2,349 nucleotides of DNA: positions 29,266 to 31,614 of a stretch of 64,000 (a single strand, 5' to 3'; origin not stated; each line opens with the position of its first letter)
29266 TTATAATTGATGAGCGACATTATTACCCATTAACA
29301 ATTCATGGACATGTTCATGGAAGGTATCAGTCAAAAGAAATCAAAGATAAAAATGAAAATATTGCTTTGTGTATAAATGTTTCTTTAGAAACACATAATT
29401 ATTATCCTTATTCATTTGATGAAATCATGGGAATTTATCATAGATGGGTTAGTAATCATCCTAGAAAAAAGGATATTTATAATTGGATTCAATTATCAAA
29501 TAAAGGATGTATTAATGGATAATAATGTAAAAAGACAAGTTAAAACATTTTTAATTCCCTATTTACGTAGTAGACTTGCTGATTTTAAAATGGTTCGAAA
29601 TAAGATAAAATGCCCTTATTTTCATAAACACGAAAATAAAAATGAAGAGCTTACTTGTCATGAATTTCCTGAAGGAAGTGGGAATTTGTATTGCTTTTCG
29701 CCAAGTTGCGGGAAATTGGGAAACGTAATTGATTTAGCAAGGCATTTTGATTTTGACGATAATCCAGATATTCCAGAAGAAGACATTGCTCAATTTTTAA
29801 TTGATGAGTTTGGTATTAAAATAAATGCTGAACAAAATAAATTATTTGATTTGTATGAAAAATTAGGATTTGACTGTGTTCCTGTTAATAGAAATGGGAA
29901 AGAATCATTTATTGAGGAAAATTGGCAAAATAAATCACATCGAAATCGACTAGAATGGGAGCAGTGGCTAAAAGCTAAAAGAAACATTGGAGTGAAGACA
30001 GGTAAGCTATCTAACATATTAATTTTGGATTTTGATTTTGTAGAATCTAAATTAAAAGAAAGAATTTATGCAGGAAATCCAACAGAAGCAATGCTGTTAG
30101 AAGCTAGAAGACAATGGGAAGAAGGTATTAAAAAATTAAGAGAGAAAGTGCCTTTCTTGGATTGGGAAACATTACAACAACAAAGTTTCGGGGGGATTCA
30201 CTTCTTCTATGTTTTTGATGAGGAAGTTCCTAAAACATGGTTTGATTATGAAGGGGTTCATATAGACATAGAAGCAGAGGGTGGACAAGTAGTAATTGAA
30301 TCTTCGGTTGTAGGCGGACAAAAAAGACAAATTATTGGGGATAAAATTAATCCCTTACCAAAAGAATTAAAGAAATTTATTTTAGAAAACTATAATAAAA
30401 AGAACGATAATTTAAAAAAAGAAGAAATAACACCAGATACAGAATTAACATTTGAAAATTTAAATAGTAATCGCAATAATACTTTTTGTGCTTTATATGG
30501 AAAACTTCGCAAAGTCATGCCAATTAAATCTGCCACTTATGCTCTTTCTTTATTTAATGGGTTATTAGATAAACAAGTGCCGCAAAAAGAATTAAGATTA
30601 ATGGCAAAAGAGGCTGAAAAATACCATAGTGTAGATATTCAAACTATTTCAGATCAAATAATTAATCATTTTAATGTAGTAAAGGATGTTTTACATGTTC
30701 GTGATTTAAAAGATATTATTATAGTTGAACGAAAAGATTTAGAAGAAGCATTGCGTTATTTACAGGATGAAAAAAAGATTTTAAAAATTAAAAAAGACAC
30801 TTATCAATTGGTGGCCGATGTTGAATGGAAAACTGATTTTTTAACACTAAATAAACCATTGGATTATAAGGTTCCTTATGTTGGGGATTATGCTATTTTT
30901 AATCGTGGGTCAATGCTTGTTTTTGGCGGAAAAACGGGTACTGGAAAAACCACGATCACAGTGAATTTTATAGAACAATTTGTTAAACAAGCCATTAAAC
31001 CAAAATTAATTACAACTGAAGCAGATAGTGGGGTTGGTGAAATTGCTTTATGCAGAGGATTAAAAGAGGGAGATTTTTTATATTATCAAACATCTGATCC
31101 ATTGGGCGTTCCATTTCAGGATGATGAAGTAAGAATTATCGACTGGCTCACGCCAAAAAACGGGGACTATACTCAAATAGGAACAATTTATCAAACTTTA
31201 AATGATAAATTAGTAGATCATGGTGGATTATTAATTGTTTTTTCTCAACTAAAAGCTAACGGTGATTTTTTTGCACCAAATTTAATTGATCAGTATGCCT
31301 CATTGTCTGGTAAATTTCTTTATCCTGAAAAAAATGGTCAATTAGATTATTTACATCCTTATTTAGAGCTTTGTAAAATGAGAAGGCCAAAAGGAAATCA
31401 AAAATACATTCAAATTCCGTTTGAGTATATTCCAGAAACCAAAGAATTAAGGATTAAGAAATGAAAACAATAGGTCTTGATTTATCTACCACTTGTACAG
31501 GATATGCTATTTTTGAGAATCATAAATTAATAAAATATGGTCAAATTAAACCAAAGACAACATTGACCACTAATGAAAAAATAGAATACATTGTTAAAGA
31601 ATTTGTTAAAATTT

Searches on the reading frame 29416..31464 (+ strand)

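Call 7: search_protein_families(library=phrogs, proteins=[window:29416-31464:+], max_evalue=0.001)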
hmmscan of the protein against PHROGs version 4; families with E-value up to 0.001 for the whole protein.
window:29416-31464:+ (682 aa): 2 families
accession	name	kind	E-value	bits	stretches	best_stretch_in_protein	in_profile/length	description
phrog_695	-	DNA, RNA and nucleotide metabolism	3.7e-09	36.9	1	143-398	13-262/704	DNA polymerase/primase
phrog_1156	-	DNA, RNA and nucleotide metabolism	7.1e-08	32.4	1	147-305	20-162/855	DNA primase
